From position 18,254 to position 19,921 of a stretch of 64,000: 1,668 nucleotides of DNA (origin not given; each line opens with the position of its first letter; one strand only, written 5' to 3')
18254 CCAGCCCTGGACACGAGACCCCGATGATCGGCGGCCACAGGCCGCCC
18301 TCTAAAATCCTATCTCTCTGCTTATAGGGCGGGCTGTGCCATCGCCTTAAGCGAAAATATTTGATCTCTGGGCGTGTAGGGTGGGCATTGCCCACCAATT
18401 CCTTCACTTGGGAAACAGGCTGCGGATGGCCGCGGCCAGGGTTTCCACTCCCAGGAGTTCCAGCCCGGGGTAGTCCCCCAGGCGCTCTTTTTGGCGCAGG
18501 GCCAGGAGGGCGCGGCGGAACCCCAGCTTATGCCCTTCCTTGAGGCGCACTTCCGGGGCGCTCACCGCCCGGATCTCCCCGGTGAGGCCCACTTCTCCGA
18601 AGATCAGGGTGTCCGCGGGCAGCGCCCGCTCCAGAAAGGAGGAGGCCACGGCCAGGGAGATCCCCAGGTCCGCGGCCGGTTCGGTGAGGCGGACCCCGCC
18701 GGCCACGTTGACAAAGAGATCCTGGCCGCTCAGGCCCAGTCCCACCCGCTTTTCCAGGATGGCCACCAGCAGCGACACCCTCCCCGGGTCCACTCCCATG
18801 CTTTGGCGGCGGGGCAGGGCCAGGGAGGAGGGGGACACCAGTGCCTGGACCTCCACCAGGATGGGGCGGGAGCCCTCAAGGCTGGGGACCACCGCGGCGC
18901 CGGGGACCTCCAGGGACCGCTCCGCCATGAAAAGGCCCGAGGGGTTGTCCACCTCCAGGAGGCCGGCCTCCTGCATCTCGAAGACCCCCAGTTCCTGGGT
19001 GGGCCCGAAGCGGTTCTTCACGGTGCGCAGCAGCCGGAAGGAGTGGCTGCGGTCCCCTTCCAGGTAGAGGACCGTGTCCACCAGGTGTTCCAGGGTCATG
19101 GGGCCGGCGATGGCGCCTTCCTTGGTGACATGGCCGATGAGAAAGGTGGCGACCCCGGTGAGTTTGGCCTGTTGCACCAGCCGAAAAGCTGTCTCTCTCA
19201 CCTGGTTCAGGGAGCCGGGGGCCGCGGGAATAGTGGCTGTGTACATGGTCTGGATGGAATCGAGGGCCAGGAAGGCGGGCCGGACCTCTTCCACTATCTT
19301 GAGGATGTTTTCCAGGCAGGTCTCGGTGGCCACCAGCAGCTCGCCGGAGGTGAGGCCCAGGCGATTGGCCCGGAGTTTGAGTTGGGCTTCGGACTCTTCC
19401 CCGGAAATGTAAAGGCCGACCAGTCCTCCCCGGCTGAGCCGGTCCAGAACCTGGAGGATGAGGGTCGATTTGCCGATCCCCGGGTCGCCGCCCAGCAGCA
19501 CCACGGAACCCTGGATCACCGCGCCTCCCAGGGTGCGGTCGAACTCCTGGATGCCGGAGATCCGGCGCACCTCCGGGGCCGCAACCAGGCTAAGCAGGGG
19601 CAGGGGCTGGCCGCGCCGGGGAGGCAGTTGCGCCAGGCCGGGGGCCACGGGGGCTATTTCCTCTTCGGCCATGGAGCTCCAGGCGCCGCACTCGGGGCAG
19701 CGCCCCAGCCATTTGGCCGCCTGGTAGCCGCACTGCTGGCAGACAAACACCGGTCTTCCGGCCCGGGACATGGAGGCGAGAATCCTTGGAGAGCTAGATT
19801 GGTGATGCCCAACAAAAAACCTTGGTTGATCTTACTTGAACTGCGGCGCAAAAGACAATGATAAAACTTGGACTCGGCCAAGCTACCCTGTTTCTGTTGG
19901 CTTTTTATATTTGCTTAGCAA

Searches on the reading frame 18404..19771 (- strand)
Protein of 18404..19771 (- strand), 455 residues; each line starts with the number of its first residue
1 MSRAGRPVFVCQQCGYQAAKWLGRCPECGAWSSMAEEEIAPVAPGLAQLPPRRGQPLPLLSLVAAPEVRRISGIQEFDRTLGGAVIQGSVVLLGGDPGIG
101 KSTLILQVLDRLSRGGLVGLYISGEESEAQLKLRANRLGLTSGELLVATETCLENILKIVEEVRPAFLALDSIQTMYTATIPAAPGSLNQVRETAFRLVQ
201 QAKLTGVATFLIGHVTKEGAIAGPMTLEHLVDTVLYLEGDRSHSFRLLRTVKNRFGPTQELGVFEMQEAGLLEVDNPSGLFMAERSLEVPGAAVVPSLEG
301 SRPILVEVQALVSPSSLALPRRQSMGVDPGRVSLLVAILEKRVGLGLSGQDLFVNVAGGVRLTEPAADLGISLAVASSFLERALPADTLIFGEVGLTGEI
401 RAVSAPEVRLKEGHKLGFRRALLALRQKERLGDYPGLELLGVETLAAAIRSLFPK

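Call 4: search_protein_families(library=pfam, proteins=[window:18404-19771:-], max_evalue=1)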
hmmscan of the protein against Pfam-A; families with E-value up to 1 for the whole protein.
window:18404-19771:- (455 aa): 27 families (the best 25 are shown)
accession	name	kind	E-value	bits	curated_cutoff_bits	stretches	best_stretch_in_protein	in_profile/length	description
PF06745.19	ATPase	-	6.6e-16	58.8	26.6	2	72-141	3-73/231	KaiC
PF18073.7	Zn_ribbon_LapB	-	1.1e-12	47.9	25.7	1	9-36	1-28/28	Rubredoxin metal binding domain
PF13481.12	AAA_25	-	3.4e-11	43.6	27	1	78-220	23-195/195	AAA domain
PF13191.12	AAA_16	-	2e-05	25.6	32.6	1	87-127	21-63/167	AAA ATPase domain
PF13401.12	AAA_22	-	8e-05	23.4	27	1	89-213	6-122/130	AAA domain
PF13541.12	ChlI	-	9.7e-05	22.7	27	1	345-424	38-118/121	Subunit ChlI of Mg-chelatase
PF03266.21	NTPase_1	-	0.0033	17.7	23.9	1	91-116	2-27/168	NTPase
PF07088.17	GvpD_P-loop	-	0.0064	16.8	24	1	88-125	10-46/189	GvpD gas vesicle protein, P-loop domain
PF03796.21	DnaB_C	-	0.0078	16.1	27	1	72-135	4-67/255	DnaB-like helicase C terminal domain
PF23455.1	DUF7129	-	0.012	15.8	30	1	7-30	10-35/45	Domain of unknown function (DUF7129)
PF23442.1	DUF7125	-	0.023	14.2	29.1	1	70-117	4-49/207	Family of unknown function (DUF7125)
PF20720.3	nSTAND3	-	0.033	14.3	27.2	1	89-117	18-46/155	Novel STAND NTPase 3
PF24883.2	NPHP3_N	-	0.038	14.6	24.8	1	88-118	22-52/164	Nephrocystin 3, N-terminal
PF05729.18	NACHT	-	0.064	13.5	26.7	1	90-117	2-29/167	NACHT domain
PF00004.35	AAA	-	0.08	13.8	21.2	1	91-180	1-73/131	ATPase family associated with various cellular activities (AAA)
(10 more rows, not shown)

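Call 27: find_related_loci(query=window:18404-19771:-, collection=genome_contigs, flank=6000)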
Query window:18404-19771:- (455 aa) in genome_contigs; peptide patterns used: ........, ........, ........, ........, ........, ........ (x = any residue, [..] = any of these).
600 stretches matched a pattern (row limit reached: there are more); 553 encode a relative of the query (tblastn E <= 1e-3); the best 80 are kept; 80 distinct loci.
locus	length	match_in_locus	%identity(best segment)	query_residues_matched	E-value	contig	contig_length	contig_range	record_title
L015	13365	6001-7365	98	1-455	0e+0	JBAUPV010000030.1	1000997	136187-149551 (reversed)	MAG: Desulfobaccales bacterium isolate MFD09440_ilm_asm_bin37 k127_101110, whole genome shotgun sequence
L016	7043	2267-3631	97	1-455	0e+0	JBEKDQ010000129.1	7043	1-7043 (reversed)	MAG: Desulfobaccales bacterium isolate SPRUCE 187 SPRUCE_187_129, whole genome shotgun sequence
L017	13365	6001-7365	96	1-455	0e+0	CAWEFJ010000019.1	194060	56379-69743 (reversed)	MAG: uncultured delta proteobacterium isolate MFD00991.bin.2.24 genome assembly, contig: contig_64654, whole genome shot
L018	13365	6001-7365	94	1-455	0e+0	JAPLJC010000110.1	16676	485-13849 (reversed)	MAG: Deltaproteobacteria bacterium isolate LacPavin_0920_WC90_MAG_58_11 LacPavin_0920_WC90_scaffold_1917255, whole genom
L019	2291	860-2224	90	1-455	0e+0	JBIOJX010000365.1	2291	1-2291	MAG: Desulfobaccales bacterium isolate GcC11-15 k141_1561031_length_2291_cov_18.0000, whole genome shotgun sequence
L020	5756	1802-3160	83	2-454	0e+0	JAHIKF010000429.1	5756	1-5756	MAG: Proteobacteria bacterium isolate KR13_N1.mb.39 KR13_N1.mb.39_k141_204500, whole genome shotgun sequence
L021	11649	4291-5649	82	2-454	0e+0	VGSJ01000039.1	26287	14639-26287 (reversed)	MAG: Deltaproteobacteria bacterium isolate K_DeepCast_150m_m2_098 K_DeepCast_150m_m2_098_Ga0194126_10003163, whole genom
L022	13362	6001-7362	84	1-454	0e+0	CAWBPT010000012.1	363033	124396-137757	MAG: uncultured delta proteobacterium isolate MFD04408.bin.1.190 genome assembly, contig: contig_23872, whole genome sho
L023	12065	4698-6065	82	1-455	0e+0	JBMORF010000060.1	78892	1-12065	MAG: Thermodesulfobacteriota bacterium isolate Betzabe_MAG173 MAG173_60, whole genome shotgun sequence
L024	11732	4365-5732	82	1-455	0e+0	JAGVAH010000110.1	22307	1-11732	MAG: Syntrophobacterales bacterium isolate DeMMO6_13 c_000000011820, whole genome shotgun sequence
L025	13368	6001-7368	82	1-455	0e+0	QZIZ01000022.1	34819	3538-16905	MAG: Deltaproteobacteria bacterium isolate SURF_52 Ga0104751_1001820, whole genome shotgun sequence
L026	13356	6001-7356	83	3-454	0e+0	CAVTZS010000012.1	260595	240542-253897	MAG: uncultured delta proteobacterium isolate MFD04408.bin.1.59 genome assembly, contig: contig_66734, whole genome shot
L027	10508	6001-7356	82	3-454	0e+0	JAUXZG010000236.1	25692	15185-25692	MAG: Desulfobaccales bacterium isolate C18_maxbin.032 C18_k141_373317, whole genome shotgun sequence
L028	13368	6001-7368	81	1-455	0e+0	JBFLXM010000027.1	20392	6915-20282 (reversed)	MAG: Thermodesulfobacteriota bacterium isolate MAG058 MAG058_27, whole genome shotgun sequence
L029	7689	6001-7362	78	2-455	0e+0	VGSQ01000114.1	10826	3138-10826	MAG: Deltaproteobacteria bacterium isolate K_DeepCast_250m_m2_102 K_DeepCast_250m_m2_102_Ga0194125_10013105, whole genom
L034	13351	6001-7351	83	5-454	0e+0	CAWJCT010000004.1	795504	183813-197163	MAG: uncultured delta proteobacterium isolate MFD04944.bin.2.60 genome assembly, contig: contig_59854, whole genome shot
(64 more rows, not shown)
